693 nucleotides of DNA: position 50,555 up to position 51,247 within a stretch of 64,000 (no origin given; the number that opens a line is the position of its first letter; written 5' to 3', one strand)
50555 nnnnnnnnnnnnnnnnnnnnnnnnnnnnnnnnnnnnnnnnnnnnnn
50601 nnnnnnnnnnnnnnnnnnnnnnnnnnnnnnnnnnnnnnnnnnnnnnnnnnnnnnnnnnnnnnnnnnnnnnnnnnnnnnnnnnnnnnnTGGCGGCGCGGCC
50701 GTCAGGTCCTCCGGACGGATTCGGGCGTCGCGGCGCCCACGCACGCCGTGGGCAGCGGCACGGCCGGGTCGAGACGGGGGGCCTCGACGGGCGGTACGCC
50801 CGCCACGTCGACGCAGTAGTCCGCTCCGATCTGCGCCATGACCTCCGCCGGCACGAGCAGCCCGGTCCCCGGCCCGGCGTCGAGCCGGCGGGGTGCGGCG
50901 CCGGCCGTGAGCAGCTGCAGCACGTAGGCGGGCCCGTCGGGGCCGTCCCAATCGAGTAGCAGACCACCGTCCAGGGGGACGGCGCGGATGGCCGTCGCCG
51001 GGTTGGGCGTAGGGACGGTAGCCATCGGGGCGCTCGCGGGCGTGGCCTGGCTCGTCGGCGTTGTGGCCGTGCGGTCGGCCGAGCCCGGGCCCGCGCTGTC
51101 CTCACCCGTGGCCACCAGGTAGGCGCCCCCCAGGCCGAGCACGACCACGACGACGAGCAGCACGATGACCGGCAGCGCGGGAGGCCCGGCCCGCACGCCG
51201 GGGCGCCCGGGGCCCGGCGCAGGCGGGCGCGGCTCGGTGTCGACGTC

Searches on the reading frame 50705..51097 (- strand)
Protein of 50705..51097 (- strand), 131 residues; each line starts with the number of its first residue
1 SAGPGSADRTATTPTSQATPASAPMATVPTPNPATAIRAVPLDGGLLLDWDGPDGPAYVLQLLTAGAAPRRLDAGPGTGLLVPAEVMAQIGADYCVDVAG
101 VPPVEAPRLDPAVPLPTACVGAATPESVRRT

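Call 45: search_protein_families(library=pfam, alignment_id=A1, max_evalue=1)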
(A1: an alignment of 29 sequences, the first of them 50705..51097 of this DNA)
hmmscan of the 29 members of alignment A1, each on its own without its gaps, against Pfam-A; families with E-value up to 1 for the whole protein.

A. member 1, window:50705-51097:- (131 aa): 0 families

B. families by the number of members that match (of 29 scanned): 6 families
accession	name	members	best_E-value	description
PF22072.2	FAP42_B3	5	0.0029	FAP42 domain B3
PF09294.16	Interfer-bind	2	0.0016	Interferon-alpha/beta receptor, fibronectin type III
PF00041.27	fn3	2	0.0035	Fibronectin type III domain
PF18683.7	ChiW_Ig_like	1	0.049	Chitinase W immunoglobulin-like domain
PF20019.4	VMAP-M20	1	0.07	vWA-MoxR associated protein middle region 20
PF16303.10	DUF4945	1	0.071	Domain of unknown function (DUF4945)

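Call 47: predict_structure(alignment_id=A1)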
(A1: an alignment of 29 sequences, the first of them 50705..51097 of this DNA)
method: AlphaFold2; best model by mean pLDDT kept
length: 131 residues; sequences in the alignment: 29
mean_pLDDT: 86.8   pTM: 0.70
mean pLDDT of the five models: 86.8, 86.6, 85.6, 85.6, 84.9
residues with pLDDT >= 90: 80; 70-90: 28; 50-70: 23; < 50: 0
segments of 3 or more residues with pLDDT < 50: none
pLDDT, mean of each block of 10 residues (from residue 1): 66 66 68 92 97 93 95 95 96 96 78 91 96 84
secondary structure, 60 per line:
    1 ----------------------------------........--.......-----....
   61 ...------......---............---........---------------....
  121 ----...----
elements in order: E35-42 E45-51 E57-63 E70-75 E79-83 H84-90 E94-101 E117-120

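Call 50: fold_search(model_id=the predicted structure, library=pdb)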
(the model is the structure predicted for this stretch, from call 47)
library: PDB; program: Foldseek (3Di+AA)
matches with E <= 10: 943; with E <= 0.001: 0
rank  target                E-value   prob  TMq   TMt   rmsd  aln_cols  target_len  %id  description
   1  4go6_B                6.4e-03  1.00  0.42  0.34   3.4        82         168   17  Crystal structure of HCF-1 self-association sequence 1 (released 2012-10-17)
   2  6hnf_MODEL_1_A        7.6e-03  1.00  0.46  0.64   3.8        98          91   17  Structure in solution of human fibronectin type III-domain 14 (released 2018-10-10)
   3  6zzd_C                1.2e-02  1.00  0.44  0.55   5.0       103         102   16  MB_CRS6-13 bound to CrSAS-6_N (released 2021-07-07)
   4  7jxu_C                1.5e-02  1.00  0.44  0.60   6.0        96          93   18  Structure of monobody 32 human MLKL pseudokinase domain complex (released 2021-03-10)
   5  2ocf_D                1.6e-02  1.00  0.41  0.56   3.6        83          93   20  Human estrogen receptor alpha ligand-binding domain in complex with estradiol and the E2#23 FN3 monobody (released 2007-11-06)
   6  6zzd_D                1.7e-02  1.00  0.44  0.57   5.1       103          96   17  MB_CRS6-13 bound to CrSAS-6_N (released 2021-07-07)
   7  7y8h_B                1.8e-02  1.00  0.44  0.58   4.2        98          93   17  Crystal structure of sDscam FNIII1 domain, isoform alpha7 (released 2023-05-24)
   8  2cuh_MODEL_1_A        1.9e-02  1.00  0.44  0.49   4.5        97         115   20  Solution structure of the 31st fibronectin type III domain of the human tenascin X (released 2005-11-26)
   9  8ave_B                2.1e-02  1.00  0.39  0.10   4.4        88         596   22  Human leptin in complex with the human LEP-R ectodomain fused to a C-terminal trimeric isoleucine GCN4 zipper (2:2 mod (released 2023-04-05)
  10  6rpz                  2.6e-02  1.00  0.47  0.27   4.5       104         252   17  Cytokine receptor-like factor 3 C-terminus residues 174-442: native collected with 1.7A wavelength (released 2020-03-25)
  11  5l2h_D                2.7e-02  1.00  0.48  0.64   4.8       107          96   15  Crystal Structure of W26A mutant of anti-EGFR Centyrin P54AR4-83v2 (released 2016-11-02)
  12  5uv8_G                2.9e-02  1.00  0.42  0.22   2.6        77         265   13  Interleukin-3 Receptor Complex (released 2018-02-07)
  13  3b83_H                3.6e-02  1.00  0.43  0.57   4.3       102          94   12  Computer-Based Redesign of a beta Sandwich Protein Suggests that Extensive Negative Design Is Not Required for De Novo (released 2008-11-04)
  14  2lfg_MODEL_1_A        3.6e-02  1.00  0.46  0.52   3.7       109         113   17  Solution structure of the human prolactin receptor ecd domain d2 (released 2012-02-15)
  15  5e95_B                3.6e-02  0.99  0.41  0.56   6.0       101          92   17  Crystal Structure of Mb(NS1)/H-Ras Complex (released 2016-11-02)
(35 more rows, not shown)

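Call 89: find_homologous_proteins(query=A1, max_evalue=0.001)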
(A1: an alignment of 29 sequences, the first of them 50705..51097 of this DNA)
Query A1 (29 sequences) (131 aa, profile of the alignment): 14 proteins with E <= 0.001 among 8000 candidates.
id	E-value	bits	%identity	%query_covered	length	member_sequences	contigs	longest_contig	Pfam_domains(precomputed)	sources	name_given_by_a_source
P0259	4.3e-36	141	36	49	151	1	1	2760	-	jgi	jgi:hypothetical protein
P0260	1.1e-35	140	35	52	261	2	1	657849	-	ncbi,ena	-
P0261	9.2e-35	137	34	72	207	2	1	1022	-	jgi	jgi:hypothetical protein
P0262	8.5e-34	134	37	50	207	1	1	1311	-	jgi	jgi:hypothetical protein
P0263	1.7e-30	123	31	37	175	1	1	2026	-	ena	-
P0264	2.1e-28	116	33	84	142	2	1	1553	-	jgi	jgi:hypothetical protein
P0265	1.9e-27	113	37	73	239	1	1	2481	-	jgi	jgi:hypothetical protein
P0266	2.2e-27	113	36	73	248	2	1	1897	-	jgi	jgi:hypothetical protein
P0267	5.3e-27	112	34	71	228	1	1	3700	-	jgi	jgi:hypothetical protein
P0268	1.9e-26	110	30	78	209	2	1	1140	-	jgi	jgi:hypothetical protein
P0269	7.3e-26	108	33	71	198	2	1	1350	-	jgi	jgi:hypothetical protein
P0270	3.1e-25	106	34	81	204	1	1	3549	-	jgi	jgi:hypothetical protein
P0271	5.9e-22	96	67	72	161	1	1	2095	-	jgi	jgi:hypothetical protein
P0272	2.6e-7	48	31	22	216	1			-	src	-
